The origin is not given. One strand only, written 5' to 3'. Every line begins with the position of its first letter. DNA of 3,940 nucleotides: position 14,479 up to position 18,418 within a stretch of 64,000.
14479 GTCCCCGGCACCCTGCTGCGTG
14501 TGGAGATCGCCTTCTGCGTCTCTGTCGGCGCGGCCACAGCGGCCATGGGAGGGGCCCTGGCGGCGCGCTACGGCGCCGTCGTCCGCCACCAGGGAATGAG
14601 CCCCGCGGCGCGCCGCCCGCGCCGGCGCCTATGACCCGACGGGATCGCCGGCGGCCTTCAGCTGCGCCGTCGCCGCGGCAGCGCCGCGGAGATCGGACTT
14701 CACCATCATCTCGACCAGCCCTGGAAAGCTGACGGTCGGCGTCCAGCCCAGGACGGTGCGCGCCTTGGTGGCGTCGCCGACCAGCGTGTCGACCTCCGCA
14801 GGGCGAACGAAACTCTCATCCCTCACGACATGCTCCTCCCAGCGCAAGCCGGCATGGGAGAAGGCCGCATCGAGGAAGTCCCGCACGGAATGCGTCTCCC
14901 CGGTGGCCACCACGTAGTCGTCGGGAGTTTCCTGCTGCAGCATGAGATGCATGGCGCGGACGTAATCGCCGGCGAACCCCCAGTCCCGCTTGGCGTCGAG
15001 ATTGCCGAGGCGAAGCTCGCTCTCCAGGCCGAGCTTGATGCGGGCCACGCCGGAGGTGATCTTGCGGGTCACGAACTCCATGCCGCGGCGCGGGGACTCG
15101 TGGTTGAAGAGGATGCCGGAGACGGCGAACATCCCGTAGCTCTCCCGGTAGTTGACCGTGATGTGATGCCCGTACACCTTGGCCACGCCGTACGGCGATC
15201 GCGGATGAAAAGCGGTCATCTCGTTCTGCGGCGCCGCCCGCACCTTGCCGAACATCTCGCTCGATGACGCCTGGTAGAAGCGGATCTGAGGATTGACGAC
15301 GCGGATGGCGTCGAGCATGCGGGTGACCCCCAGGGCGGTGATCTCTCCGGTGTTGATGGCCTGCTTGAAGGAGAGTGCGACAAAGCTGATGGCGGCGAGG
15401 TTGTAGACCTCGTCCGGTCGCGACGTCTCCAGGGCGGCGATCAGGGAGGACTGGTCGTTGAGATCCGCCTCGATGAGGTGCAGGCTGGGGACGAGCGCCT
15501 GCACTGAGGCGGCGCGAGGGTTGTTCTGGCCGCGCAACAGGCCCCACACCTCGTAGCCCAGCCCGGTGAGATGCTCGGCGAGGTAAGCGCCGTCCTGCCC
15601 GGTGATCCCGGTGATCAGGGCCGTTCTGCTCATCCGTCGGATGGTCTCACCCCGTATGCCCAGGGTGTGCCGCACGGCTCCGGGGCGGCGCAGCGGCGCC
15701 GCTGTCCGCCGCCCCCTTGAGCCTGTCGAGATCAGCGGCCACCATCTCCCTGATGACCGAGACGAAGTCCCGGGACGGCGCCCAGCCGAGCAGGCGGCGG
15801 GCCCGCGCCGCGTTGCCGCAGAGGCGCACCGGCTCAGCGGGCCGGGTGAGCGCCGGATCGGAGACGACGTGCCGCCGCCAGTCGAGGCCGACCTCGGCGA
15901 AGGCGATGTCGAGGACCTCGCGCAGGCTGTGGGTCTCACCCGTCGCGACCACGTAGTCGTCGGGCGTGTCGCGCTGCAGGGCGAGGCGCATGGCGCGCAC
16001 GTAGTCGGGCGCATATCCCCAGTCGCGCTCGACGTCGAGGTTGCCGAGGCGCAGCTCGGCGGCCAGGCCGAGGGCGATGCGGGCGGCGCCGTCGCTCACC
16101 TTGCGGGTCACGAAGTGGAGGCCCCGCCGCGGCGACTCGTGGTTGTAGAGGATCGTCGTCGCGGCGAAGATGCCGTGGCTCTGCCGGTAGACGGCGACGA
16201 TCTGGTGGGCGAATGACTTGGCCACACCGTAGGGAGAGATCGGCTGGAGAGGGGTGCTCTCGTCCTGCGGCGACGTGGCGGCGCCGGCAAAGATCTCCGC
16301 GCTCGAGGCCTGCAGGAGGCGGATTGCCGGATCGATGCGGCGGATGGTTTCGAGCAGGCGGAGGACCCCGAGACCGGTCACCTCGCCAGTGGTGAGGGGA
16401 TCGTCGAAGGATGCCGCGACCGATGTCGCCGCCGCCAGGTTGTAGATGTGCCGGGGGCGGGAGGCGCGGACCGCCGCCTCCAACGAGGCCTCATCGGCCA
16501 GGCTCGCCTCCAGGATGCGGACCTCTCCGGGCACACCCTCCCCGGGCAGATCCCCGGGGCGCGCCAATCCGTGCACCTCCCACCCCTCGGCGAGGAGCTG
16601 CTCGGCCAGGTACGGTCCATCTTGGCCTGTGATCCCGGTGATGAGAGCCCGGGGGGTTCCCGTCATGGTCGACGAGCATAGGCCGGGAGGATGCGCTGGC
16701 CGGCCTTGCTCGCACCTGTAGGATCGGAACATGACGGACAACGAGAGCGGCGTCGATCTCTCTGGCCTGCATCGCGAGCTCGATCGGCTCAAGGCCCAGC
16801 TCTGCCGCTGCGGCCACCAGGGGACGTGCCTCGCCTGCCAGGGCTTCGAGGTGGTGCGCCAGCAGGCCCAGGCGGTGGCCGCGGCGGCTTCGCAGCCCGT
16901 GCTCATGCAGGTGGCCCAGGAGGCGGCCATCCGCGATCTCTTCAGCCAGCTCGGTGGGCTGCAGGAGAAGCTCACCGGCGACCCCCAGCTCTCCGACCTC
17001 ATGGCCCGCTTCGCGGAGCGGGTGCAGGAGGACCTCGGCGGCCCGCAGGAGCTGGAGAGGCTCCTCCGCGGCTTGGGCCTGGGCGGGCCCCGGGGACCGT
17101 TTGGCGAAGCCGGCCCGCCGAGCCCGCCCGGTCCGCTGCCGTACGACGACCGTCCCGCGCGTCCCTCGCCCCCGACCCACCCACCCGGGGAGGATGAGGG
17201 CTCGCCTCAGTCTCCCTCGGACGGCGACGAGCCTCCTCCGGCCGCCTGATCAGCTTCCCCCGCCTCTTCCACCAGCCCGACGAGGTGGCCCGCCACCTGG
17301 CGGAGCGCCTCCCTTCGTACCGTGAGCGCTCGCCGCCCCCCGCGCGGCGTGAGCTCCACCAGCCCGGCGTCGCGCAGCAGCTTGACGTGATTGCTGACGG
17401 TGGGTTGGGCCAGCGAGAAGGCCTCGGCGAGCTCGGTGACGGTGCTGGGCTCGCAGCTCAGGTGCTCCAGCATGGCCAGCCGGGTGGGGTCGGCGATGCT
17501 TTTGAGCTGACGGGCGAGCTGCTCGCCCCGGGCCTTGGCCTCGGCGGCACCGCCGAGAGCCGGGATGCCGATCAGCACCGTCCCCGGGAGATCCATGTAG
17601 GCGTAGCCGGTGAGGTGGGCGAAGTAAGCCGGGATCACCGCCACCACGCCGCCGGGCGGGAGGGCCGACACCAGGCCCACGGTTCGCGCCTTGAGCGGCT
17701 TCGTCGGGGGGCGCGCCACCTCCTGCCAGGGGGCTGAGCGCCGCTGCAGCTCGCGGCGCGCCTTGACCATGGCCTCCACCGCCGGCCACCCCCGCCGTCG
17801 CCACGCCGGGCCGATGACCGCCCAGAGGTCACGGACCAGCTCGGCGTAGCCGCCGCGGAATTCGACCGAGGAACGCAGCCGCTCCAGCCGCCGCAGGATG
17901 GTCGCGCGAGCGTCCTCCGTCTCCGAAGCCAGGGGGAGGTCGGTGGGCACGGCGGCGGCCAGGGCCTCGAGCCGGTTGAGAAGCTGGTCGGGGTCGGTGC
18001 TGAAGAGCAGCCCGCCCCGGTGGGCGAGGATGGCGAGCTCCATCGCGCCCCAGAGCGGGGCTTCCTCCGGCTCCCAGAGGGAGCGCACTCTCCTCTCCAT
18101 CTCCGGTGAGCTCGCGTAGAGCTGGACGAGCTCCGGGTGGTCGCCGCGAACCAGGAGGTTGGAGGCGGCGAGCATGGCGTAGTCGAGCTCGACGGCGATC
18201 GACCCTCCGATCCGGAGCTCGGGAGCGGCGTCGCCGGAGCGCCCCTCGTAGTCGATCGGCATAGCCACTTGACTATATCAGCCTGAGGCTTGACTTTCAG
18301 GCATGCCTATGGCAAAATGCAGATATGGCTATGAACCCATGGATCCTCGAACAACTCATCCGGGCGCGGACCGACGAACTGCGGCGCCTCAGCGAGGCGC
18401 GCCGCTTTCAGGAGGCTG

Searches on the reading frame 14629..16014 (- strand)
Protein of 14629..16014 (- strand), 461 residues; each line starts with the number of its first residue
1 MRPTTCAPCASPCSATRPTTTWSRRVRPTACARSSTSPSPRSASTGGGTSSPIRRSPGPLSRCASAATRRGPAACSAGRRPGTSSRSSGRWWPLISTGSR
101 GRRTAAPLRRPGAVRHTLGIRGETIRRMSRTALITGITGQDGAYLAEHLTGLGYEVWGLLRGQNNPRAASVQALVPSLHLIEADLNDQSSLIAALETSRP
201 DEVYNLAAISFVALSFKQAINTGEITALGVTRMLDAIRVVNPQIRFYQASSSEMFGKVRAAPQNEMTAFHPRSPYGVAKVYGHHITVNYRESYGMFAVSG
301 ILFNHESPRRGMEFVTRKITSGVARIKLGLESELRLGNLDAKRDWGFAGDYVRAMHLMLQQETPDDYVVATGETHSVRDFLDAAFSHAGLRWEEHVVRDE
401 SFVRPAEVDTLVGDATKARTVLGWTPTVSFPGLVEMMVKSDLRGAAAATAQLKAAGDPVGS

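Call 12: search_protein_families(library=pfam, proteins=[window:14629-16014:-], max_evalue=0.001)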
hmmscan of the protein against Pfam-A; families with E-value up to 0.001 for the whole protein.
window:14629-16014:- (461 aa): 4 families
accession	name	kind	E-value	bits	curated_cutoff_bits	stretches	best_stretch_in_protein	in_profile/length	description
PF16363.11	GDP_Man_Dehyd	-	1.2e-123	413.2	27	1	133-437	1-332/332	GDP-mannose 4,6 dehydratase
PF01370.27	Epimerase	-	1.5e-66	224.7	20.9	1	132-370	1-240/240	NAD dependent epimerase/dehydratase family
PF04321.23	RmlD_sub_bind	-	1.7e-07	31.1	27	1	132-302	3-152/287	RmlD substrate binding domain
PF05368.20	NmrA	-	9.9e-05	22.5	27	1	130-198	3-70/298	NmrA-like family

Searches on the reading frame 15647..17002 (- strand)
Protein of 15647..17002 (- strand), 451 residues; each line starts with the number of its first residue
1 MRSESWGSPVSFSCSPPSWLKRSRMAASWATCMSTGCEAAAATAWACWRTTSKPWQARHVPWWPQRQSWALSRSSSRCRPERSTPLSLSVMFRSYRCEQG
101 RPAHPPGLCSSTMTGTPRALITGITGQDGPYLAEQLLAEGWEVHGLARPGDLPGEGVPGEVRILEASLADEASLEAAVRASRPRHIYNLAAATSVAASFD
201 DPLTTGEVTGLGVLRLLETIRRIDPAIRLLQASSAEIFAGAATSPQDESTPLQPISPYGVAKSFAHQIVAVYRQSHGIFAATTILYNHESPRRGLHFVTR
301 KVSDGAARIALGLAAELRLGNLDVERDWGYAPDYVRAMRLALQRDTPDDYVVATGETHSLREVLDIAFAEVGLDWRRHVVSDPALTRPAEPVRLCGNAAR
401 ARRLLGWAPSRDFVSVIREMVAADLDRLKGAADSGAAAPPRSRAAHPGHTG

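Call 12: search_protein_families(library=pfam, proteins=[window:15647-17002:-], max_evalue=0.001)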
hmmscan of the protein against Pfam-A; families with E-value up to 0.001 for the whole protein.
window:15647-17002:- (451 aa): 3 families
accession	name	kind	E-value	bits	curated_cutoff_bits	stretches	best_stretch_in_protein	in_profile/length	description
PF16363.11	GDP_Man_Dehyd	-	3.4e-99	332.9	27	1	120-420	1-332/332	GDP-mannose 4,6 dehydratase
PF01370.27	Epimerase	-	4.4e-55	187.2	20.9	1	119-353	1-240/240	NAD dependent epimerase/dehydratase family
PF04321.23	RmlD_sub_bind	-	2.2e-14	53.7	27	1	119-288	3-154/287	RmlD substrate binding domain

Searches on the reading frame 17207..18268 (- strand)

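Call 12: search_protein_families(library=pfam, proteins=[window:17207-18268:-], max_evalue=0.001)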
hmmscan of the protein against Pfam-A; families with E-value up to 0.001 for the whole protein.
window:17207-18268:- (353 aa): 10 families
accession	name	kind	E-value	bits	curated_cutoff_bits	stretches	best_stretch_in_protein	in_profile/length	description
PF12840.13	HTH_20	-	2.4e-14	53.4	27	1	258-306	1-50/51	Helix-turn-helix domain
PF01022.26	HTH_5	-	1.6e-12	47.6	22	1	260-305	1-46/47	Bacterial regulatory protein, arsR family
PF12802.13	MarR_2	-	7.9e-08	32.8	27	1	262-313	6-60/61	MarR family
PF25212.1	HVO_A0114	-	5e-06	26.7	27.6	1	253-318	14-80/84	HVO_A0114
PF13412.12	HTH_24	-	2.2e-05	24.4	21.9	1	274-305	17-48/48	Winged helix-turn-helix DNA-binding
PF25213.1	HVO_A0261_N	-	8.5e-05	22.8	35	1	261-316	11-64/86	HVO_A0261 N-terminal domain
PF13545.12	HTH_Crp_2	-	0.00039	20.8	27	1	274-324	22-69/70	Crp-like helix-turn-helix domain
PF01047.28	MarR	-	0.00053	20.3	24.6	0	274-305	17-48/59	MarR family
PF01325.25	Fe_dep_repress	-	0.00081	20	26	0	274-311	22-59/60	Iron dependent repressor, N-terminal DNA binding domain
PF09339.16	HTH_IclR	-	0.00087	19.5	22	1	265-305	7-49/52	IclR helix-turn-helix domain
